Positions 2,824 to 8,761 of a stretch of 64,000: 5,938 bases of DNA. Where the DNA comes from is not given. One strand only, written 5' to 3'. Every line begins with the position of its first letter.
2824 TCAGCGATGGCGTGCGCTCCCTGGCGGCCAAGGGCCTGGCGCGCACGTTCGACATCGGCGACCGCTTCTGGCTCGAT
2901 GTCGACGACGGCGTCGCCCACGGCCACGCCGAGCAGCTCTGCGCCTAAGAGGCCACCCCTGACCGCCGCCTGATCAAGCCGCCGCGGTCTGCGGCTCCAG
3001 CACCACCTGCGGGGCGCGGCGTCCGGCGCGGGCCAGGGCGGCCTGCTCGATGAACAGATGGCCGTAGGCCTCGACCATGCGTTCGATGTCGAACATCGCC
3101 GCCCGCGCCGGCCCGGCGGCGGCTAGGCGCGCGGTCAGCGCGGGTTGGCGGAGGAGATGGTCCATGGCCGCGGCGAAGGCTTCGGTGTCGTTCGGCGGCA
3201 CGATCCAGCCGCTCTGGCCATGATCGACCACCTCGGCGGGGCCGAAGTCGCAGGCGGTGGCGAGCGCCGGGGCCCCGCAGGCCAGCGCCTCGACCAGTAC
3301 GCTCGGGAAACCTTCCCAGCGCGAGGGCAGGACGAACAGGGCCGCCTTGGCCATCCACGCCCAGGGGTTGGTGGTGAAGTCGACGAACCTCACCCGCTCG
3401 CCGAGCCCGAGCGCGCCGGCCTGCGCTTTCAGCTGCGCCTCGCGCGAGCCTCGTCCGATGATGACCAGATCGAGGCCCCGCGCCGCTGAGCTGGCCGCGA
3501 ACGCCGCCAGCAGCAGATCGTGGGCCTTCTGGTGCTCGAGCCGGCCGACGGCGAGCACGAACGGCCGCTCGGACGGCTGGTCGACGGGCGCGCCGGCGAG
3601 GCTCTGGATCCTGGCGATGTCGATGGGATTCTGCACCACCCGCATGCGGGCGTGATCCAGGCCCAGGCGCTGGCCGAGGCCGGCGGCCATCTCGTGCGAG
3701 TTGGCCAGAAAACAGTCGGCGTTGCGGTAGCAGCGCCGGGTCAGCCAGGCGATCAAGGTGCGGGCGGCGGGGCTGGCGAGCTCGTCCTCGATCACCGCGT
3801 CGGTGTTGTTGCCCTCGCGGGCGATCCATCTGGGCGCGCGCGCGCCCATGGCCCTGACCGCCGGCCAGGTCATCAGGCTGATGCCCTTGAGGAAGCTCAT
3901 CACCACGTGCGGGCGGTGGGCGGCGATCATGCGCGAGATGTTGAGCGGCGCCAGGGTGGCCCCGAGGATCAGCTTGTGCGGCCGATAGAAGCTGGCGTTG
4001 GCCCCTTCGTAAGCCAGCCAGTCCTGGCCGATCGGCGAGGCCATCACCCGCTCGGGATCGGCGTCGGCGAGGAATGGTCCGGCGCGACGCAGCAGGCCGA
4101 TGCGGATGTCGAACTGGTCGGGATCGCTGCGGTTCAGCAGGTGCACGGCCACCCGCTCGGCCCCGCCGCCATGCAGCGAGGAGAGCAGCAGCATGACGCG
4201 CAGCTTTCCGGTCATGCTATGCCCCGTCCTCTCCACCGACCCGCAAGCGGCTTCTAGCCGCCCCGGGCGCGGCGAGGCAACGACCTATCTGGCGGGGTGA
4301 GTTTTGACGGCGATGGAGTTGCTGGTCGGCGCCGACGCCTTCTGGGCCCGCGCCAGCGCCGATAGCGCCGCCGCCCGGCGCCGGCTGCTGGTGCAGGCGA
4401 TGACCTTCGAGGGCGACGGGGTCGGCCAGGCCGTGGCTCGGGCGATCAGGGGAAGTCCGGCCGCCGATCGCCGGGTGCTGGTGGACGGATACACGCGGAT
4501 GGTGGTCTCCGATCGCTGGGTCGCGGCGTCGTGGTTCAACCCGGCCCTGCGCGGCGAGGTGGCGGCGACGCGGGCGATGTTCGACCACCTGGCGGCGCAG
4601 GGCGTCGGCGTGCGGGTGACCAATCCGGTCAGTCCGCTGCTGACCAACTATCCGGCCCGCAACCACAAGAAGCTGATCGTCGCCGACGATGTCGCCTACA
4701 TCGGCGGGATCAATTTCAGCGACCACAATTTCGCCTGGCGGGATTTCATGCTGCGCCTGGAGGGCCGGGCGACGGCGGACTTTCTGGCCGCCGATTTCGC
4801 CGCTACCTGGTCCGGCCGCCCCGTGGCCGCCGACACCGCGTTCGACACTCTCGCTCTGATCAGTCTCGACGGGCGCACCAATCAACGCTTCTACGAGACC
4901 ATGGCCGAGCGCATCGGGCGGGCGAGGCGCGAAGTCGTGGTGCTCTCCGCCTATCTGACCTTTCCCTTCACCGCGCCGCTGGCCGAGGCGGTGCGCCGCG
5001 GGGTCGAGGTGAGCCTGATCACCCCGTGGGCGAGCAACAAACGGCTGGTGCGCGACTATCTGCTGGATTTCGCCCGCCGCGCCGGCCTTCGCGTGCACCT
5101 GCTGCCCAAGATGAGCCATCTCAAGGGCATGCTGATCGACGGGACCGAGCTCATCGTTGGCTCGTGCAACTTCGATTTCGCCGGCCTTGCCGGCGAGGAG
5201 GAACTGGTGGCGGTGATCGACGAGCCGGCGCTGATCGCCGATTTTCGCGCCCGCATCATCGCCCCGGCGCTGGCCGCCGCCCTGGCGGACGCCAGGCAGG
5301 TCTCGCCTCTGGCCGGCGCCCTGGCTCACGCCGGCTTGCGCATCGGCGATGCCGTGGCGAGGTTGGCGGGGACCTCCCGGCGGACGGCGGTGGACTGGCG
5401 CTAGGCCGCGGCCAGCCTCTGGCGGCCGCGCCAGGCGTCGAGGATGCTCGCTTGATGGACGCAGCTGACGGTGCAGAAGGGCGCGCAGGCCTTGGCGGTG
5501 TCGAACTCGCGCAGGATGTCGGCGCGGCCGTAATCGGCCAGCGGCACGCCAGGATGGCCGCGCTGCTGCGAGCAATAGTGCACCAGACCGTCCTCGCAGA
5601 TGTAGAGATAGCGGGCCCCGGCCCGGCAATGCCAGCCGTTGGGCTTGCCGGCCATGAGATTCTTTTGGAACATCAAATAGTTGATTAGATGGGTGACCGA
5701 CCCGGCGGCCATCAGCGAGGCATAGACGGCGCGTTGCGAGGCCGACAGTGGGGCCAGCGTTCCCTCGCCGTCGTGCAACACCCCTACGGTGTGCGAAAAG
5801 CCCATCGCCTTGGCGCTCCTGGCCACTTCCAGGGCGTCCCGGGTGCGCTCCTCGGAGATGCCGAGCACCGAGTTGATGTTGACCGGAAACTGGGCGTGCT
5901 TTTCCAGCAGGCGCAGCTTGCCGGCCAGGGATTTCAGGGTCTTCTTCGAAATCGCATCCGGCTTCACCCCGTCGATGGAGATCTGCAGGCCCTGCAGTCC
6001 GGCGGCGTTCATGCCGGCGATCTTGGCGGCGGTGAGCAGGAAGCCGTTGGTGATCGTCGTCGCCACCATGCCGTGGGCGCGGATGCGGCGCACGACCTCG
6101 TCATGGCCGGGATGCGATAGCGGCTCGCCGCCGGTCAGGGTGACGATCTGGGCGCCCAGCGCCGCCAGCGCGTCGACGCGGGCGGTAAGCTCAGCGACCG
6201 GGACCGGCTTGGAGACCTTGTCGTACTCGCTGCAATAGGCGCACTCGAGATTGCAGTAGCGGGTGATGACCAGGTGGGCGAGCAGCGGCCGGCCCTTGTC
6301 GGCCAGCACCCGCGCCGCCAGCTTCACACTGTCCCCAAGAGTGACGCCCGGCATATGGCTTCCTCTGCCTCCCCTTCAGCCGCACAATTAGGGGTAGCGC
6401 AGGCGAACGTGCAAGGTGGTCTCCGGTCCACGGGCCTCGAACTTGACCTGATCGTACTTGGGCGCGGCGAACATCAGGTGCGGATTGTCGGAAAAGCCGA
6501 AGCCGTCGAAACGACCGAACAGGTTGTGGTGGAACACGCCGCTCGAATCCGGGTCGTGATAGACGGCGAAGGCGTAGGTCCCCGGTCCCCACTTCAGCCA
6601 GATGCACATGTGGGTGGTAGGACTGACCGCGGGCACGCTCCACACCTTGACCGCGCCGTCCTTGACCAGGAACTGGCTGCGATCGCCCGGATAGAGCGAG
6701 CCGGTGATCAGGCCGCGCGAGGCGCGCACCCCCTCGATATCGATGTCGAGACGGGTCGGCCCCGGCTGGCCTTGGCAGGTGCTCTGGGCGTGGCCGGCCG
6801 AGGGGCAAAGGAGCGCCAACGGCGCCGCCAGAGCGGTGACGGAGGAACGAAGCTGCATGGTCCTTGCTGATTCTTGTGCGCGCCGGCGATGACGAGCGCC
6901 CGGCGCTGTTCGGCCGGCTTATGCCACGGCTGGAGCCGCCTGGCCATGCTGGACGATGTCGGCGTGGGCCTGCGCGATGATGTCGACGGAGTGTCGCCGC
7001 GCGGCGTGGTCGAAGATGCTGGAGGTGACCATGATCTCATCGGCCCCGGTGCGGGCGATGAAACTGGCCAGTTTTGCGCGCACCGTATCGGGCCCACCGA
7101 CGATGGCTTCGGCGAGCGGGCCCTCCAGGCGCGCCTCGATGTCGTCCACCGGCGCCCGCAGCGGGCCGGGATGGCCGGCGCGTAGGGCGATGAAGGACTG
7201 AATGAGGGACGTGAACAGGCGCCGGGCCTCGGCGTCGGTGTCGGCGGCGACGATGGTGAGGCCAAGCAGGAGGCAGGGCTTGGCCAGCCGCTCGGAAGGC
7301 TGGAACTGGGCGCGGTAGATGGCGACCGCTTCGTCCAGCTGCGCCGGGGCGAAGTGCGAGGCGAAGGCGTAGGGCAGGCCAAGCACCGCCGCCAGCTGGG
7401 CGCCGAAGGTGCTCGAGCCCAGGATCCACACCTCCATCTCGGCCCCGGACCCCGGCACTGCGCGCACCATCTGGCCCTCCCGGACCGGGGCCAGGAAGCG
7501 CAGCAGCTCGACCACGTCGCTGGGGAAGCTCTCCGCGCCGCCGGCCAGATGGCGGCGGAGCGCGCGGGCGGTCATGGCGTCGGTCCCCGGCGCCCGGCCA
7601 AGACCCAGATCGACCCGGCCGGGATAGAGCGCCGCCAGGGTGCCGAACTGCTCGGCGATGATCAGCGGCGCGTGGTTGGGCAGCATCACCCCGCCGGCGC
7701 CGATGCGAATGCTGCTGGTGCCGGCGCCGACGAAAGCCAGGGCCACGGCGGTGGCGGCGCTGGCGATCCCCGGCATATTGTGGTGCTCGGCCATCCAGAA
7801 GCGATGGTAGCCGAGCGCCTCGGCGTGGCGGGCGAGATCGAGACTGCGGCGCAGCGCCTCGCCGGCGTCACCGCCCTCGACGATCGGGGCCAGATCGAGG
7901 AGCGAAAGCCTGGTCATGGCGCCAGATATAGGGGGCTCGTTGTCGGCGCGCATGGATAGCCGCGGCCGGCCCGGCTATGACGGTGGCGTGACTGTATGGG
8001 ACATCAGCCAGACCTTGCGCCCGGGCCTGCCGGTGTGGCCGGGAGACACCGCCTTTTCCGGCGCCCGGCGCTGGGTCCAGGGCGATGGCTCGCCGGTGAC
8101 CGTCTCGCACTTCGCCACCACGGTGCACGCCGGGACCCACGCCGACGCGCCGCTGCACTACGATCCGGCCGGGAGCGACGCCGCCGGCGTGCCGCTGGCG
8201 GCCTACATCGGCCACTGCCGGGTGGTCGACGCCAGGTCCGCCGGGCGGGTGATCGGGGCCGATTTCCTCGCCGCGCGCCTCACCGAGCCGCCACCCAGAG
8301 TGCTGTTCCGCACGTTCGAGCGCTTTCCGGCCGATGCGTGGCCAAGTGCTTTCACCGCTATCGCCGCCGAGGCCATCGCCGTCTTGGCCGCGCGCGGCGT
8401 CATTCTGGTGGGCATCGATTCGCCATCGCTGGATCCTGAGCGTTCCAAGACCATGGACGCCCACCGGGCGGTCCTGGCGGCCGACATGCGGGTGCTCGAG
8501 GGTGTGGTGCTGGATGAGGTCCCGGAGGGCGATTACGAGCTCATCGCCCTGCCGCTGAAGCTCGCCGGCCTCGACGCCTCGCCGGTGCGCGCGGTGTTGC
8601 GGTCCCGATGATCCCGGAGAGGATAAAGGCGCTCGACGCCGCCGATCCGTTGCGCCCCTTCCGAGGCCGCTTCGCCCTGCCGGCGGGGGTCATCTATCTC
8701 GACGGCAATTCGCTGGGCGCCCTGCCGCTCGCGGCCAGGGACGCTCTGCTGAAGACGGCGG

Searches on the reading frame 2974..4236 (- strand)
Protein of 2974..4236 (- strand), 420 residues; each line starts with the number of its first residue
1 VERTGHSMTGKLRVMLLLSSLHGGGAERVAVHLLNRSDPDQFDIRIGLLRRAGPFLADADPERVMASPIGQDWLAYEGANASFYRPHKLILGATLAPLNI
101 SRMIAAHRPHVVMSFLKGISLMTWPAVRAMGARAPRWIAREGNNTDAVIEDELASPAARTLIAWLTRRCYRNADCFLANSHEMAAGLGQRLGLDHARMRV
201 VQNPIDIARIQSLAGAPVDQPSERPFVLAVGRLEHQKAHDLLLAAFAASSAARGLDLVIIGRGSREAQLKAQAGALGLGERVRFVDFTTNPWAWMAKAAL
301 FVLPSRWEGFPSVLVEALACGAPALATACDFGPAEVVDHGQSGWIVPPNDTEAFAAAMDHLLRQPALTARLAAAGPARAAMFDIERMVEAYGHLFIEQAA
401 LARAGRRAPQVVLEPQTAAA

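Call 3: search_protein_families(library=pfam, proteins=[window:2974-4236:-], max_evalue=0.01)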
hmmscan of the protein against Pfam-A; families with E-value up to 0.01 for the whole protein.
window:2974-4236:- (420 aa): 6 families
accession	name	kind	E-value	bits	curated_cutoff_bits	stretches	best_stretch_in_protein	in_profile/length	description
PF00534.26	Glycos_transf_1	-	1.2e-41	142.6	26.4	1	221-375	12-169/172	Glycosyl transferases group 1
PF13692.12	Glyco_trans_1_4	-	1.3e-37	129.7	27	1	225-363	2-141/142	Glycosyl transferases group 1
PF20706.3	GT4-conflict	-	1.3e-12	47.8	26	1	177-328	143-312/385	Family 4 Glycosyltransferase in conflict systems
PF13439.12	Glyco_transf_4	-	3.8e-11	43.7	28.5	1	24-209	2-170/170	Glycosyltransferase Family 4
PF13579.12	Glyco_trans_4_4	-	4.7e-11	43.7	29.7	1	24-203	1-157/158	Glycosyl transferase 4-like domain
PF13524.12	Glyco_trans_1_2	-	0.0052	17.2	25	0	307-379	60-129/144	Glycosyl transferase-like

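Call 4: search_protein_families(library=ncbifam, proteins=[window:2974-4236:-], max_evalue=0.01)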
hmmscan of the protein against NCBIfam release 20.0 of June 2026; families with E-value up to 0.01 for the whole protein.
window:2974-4236:- (420 aa): 36 families (the best 25 are shown)
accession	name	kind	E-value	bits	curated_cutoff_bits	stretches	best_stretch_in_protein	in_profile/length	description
NF050063.1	ProtGlycPglJ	equivalog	4e-38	131.5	500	1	153-386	129-354/363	N-acetylgalactosamine-N,N'-diacetylbacillosaminyl-diphospho-undecaprenol 4-alpha-N-acetylgalactosaminyltransferase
TIGR03088.1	stp2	hypoth_equivalog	2.8e-32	112.2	409.05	1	167-395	130-370/374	TIGR03088 family PEP-CTERM/XrtA system glycosyltransferase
NF041876.1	EPS_EpsE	equivalog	1.8e-23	83.4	400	1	170-380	159-377/389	exopolysaccharide biosynthesis GT4 family glycosyltransferase EpsE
TIGR03449.1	mycothiol_MshA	equivalog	9.5e-22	77.4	462.5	1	169-393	161-398/406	D-inositol-3-phosphate glycosyltransferase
NF007396.0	PRK09922.1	equivalog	2.1e-21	76.2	385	1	172-361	135-323/361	lipopolysaccharide 1,6-galactosyltransferase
TIGR03999.1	thiol_BshA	equivalog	6.2e-19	68.2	273.7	1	172-396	144-371/375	N-acetyl-alpha-D-glucosaminyl L-malate synthase BshA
NF050056.1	ProtGlycPglH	equivalog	1.7e-17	63.6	600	1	222-391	177-346/354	GalNAc-alpha-(1->4)-GalNAc-alpha-(1->3)-diNAcBac-PP-undecaprenol alpha-1,4-N-acetyl-D-galactosaminyltransferase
TIGR02149.1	glgA_Coryne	subfamily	3.5e-16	59.3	302.4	1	161-382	133-374/391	glycogen synthase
NF007640.0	PRK10307.1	subfamily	5.6e-16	58.4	276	1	104-380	102-388/411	WcaI family glycosyltransferase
NF011726.0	PRK15179.1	equivalog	8.7e-15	54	733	1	176-388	462-684/694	Vi polysaccharide biosynthesis protein TviE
NF047880.1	glyco_SdgA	exception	3.2e-14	52.4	800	1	251-372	343-464/488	serine-aspartate repeat adhesin O-glycosyltransferase SdgA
NF046085.1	XrtY_assoc_Gly1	equivalog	1.9e-13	50.1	400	1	200-395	186-381/387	XrtY-associated glycosyltransferase XYAG1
TIGR04047.1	MSMEG_0565_glyc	hypoth_equivalog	2.3e-13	50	259.85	1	163-383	129-359/373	MSMEG_0565 family glycosyltransferase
TIGR04005.1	wcaL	equivalog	4.8e-13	48.7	537.6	1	168-360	170-366/406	colanic acid biosynthesis glycosyltransferase WcaL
NF012034.0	PRK15490.1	equivalog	7.4e-12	44.5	813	1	256-351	431-525/578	Vi polysaccharide biosynthesis glycosyltransferase TviE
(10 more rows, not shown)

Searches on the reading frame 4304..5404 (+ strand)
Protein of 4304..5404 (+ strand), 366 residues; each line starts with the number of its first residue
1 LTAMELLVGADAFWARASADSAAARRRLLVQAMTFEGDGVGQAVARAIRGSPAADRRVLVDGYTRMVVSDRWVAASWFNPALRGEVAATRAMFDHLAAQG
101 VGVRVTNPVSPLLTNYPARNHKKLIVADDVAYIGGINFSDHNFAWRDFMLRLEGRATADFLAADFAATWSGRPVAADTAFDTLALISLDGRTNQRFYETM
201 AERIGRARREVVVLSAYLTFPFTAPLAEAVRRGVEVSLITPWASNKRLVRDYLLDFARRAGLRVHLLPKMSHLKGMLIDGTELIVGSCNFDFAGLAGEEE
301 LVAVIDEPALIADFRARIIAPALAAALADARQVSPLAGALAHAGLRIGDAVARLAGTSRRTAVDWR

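Call 3: search_protein_families(library=pfam, proteins=[window:4304-5404:+], max_evalue=0.01)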
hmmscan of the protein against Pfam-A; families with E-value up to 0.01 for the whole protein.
window:4304-5404:+ (366 aa): 2 families
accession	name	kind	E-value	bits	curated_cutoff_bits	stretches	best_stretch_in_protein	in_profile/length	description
PF13091.12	PLDc_2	-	4.5e-24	85.2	27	2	201-316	2-126/132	PLD-like domain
PF00614.28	PLDc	-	1.7e-06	28.2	21.9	1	117-140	2-26/28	Phospholipase D Active site motif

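Call 4: search_protein_families(library=ncbifam, proteins=[window:4304-5404:+], max_evalue=0.01)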
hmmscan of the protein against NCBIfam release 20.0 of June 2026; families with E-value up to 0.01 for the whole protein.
window:4304-5404:+ (366 aa): 6 families
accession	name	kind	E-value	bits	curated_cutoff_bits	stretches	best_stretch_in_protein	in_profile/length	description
NF008427.0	PRK11263.1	equivalog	9.5e-19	67.8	281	1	91-316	80-334/409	cardiolipin synthase ClsB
TIGR04265.1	bac_cardiolipin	equivalog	5.6e-13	48.7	290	2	84-170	183-278/483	cardiolipin synthase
NF010490.0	PRK13912.1-1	equivalog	4e-07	30.2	211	1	204-313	39-147/159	nuclease NucT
NF038319.1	DISARM_DrmC_I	equivalog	4.6e-07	29.6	133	1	200-312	99-225/236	DISARM system phospholipase D-like protein DrmC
NF041068.1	DpdK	equivalog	2e-06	27.5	100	1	224-315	69-160/167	phospholipase D-like domain-containing protein DpdK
NF009107.0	PRK12452.1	equivalog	1.4e-05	24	787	1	96-169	216-298/509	cardiolipin synthase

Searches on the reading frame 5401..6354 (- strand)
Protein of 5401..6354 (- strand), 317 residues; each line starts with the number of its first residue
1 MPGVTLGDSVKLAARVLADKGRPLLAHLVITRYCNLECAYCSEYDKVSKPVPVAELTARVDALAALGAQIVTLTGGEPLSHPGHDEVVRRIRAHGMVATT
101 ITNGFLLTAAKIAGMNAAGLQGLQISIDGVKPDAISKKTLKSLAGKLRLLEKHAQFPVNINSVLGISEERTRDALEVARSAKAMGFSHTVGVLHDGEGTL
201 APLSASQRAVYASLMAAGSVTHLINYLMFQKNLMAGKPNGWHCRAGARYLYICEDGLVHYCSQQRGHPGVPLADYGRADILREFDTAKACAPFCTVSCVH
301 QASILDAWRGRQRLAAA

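Call 3: search_protein_families(library=pfam, proteins=[window:5401-6354:-], max_evalue=0.01)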
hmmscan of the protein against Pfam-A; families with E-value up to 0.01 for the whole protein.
window:5401-6354:- (317 aa): 2 families
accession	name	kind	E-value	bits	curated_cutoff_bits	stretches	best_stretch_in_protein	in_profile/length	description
PF04055.27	Radical_SAM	-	5.1e-18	66.2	29.5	1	29-187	2-142/166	Radical SAM superfamily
PF13353.11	Fer4_12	-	3e-05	24.8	22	1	31-130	12-116/137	4Fe-4S single cluster domain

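Call 4: search_protein_families(library=ncbifam, proteins=[window:5401-6354:-], max_evalue=0.01)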
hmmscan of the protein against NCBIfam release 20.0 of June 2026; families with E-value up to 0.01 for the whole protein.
window:5401-6354:- (317 aa): 58 families (the best 25 are shown)
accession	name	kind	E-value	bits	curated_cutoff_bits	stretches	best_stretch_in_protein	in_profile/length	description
TIGR02666.1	moaA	equivalog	1.6e-17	63.5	284.05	1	29-164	15-164/336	GTP 3',8-cyclase MoaA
TIGR02109.1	PQQ_syn_pqqE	equivalog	2.1e-16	59.8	381.35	1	23-164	6-154/358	pyrroloquinoline quinone biosynthesis protein PqqE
TIGR02668.1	moaA_archaeal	equivalog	8.4e-16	57.8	325.25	1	27-180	13-175/303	GTP 3',8-cyclase MoaA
TIGR04347.1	pseudo_SAM_Halo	equivalog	3.7e-15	56.1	525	1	20-131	35-148/390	TIGR04347 family pseudo-SAM/SPASM protein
TIGR04545.1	rSAM_ahbD_hemeb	equivalog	1.7e-14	54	500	1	30-147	6-124/339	heme b synthase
NF001199.0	PRK00164.2-1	equivalog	3.8e-14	52.5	231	1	28-182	16-179/308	GTP 3',8-cyclase MoaA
TIGR03913.1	rad_SAM_trio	equivalog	9e-14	50.7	591.75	1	27-133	22-130/477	GDL motif peptide-associated radical SAM/SPASM maturase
TIGR04546.1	rSAM_ahbC_deAc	equivalog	6.3e-13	48.3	650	1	22-132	38-150/390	12,18-didecarboxysiroheme deacetylase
TIGR04051.1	rSAM_NirJ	equivalog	2.8e-12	46.3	515.45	1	30-132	8-113/354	heme d1 biosynthesis radical SAM protein NirJ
NF038283.1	viperin_w_prok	equivalog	4e-12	45.9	180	1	30-133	8-120/281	viperin family antiviral radical SAM protein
NF045574.1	sacti_mat_StsB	exception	5.4e-12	45.3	625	1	26-135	98-209/466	StsB family radical SAM/SPASM domain sactipeptide maturase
TIGR04250.1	SCM_rSAM_ScmE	equivalog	7.5e-12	44.8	400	1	28-136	7-119/358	SynChlorMet cassette radical SAM/SPASM protein ScmE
TIGR04133.1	rSAM_w_lipo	hypoth_equivalog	1.9e-11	43.5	425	1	31-131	31-137/350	TIGR04133 family radical SAM/SPASM protein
TIGR04103.1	rSAM_nif11_3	equivalog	2.9e-11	42.6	725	1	29-131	10-114/412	nif11-class peptide radical SAM maturase 3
TIGR04303.1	GeoRSP_rSAM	equivalog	1.2e-10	41.5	400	1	23-132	4-113/325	GeoRSP system radical SAM/SPASM protein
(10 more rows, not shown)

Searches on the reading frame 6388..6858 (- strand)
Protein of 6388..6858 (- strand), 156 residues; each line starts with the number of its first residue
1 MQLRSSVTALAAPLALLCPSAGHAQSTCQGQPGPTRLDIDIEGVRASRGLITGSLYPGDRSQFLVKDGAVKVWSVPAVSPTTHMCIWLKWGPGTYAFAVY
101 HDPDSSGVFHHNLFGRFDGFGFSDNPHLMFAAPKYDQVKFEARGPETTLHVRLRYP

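Call 3: search_protein_families(library=pfam, proteins=[window:6388-6858:-], max_evalue=0.01)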
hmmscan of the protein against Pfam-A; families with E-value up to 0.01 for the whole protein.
window:6388-6858:- (156 aa): 1 family
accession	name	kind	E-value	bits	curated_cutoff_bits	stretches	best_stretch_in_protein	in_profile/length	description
PF09912.14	DUF2141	-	1.7e-16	60.6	24.4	1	39-148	1-110/112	Uncharacterized protein conserved in bacteria (DUF2141)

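Call 4: search_protein_families(library=ncbifam, proteins=[window:6388-6858:-], max_evalue=0.01)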
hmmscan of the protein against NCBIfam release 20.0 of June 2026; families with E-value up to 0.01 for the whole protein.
window:6388-6858:- (156 aa): 0 families

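Call 89: search_solved_structures(query=window:6388-6858:-, max_evalue=1)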
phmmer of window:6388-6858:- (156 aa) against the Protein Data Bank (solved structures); distinct sequences matched with E-value up to 1: 1.
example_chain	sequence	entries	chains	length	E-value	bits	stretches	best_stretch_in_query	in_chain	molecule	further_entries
7b2o_A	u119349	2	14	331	0.1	15.5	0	52-136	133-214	FBPase domain-containing protein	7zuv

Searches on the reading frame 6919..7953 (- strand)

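Call 3: search_protein_families(library=pfam, proteins=[window:6919-7953:-], max_evalue=0.01)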
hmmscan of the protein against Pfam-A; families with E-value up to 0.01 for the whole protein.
window:6919-7953:- (344 aa): 1 family
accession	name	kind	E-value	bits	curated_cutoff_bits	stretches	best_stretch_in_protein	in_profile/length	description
PF00296.26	Bac_luciferase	-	9.3e-39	134.1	27.9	1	26-305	13-313/314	Luciferase-like monooxygenase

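Call 4: search_protein_families(library=ncbifam, proteins=[window:6919-7953:-], max_evalue=0.01)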
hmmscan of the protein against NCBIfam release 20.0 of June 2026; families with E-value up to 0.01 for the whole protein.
window:6919-7953:- (344 aa): 26 families (the best 25 are shown)
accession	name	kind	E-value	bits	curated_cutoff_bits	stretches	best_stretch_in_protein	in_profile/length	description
NF007802.0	PRK10508.1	equivalog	1.7e-125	418.5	540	1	15-334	7-334/335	luciferase-like monooxygenase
TIGR03558.1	oxido_grp_1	subfamily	6.5e-123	410.1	166.95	1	16-329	1-325/325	MsnO8 family LLM class oxidoreductase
TIGR04036.1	LLM_CE1758_fam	subfamily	1.8e-13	50.1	479.1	1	32-121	25-113/355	CE1758 family FMN-dependent luciferase-like monooxygenase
TIGR03858.1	LLM_2I7G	subfamily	4.5e-13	48.9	462.25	1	30-124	21-114/337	Atu2307/SP_0267 family LLM class monooxygenase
TIGR03619.1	F420_Rv2161c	subfamily_domain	2.3e-12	47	166.9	1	39-119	2-97/247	TIGR03619 family F420-dependent LLM class oxidoreductase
TIGR04027.1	LLM_KPN_01858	hypoth_equivalog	1.9e-11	43.5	412.9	1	25-131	10-117/326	putative FMN-dependent luciferase-like monooxygenase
TIGR04020.1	seco_metab_LLM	subfamily_domain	8e-11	41.6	244.45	1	38-120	22-105/341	MupA/Atu3671 family FMN-dependent luciferase-like monooxygenase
TIGR03857.1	F420_MSMEG_2249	hypoth_equivalog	5.2e-09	35.8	218.4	1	30-128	10-100/329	TIGR03857 family LLM class F420-dependent oxidoreductase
TIGR03620.1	F420_MSMEG_4141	subfamily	5.5e-09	35.8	219.8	1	33-122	16-98/280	TIGR03620 family F420-dependent LLM class oxidoreductase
TIGR03621.1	F420_MSMEG_2516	subfamily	1.7e-08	33.9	213.15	1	34-119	13-93/295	TIGR03621 family F420-dependent LLM class oxidoreductase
TIGR03564.1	F420_MSMEG_4879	subfamily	4.4e-08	33.1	234.25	1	39-121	3-79/265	TIGR03564 family F420-dependent LLM class oxidoreductase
NF002619.0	PRK02271.1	equivalog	5.1e-08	32.6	276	1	38-132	17-103/329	5,10-methylenetetrahydromethanopterin reductase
TIGR03841.1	F420_Rv3093c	subfamily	2.5e-07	30.4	213.65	1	33-122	8-91/298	LLM class F420-dependent oxidoreductase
TIGR03559.1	F420_Rv3520c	subfamily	2.8e-07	29.9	335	1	36-120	14-92/325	LLM class F420-dependent oxidoreductase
TIGR04465.1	ArgArg_F420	equivalog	2.9e-07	29.9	470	1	37-120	62-149/364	F420-dependent hydroxymycolic acid dehydrogenase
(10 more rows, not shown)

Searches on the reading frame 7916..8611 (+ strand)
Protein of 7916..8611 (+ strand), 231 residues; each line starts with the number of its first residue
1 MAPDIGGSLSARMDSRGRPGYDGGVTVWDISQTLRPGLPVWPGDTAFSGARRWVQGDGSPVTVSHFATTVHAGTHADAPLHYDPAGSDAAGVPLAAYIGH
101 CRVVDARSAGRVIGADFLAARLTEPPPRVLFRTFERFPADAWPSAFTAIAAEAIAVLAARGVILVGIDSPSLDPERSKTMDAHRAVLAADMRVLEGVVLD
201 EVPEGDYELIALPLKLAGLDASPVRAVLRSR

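Call 83: search_protein_families(library=pfam, proteins=[window:7916-8611:+], max_evalue=0.00001)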
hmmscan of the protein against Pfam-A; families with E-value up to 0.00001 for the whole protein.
window:7916-8611:+ (231 aa): 1 family
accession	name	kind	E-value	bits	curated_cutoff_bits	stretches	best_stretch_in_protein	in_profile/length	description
PF04199.19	Cyclase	-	3e-18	66.8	23.1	1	29-174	2-142/142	Putative cyclase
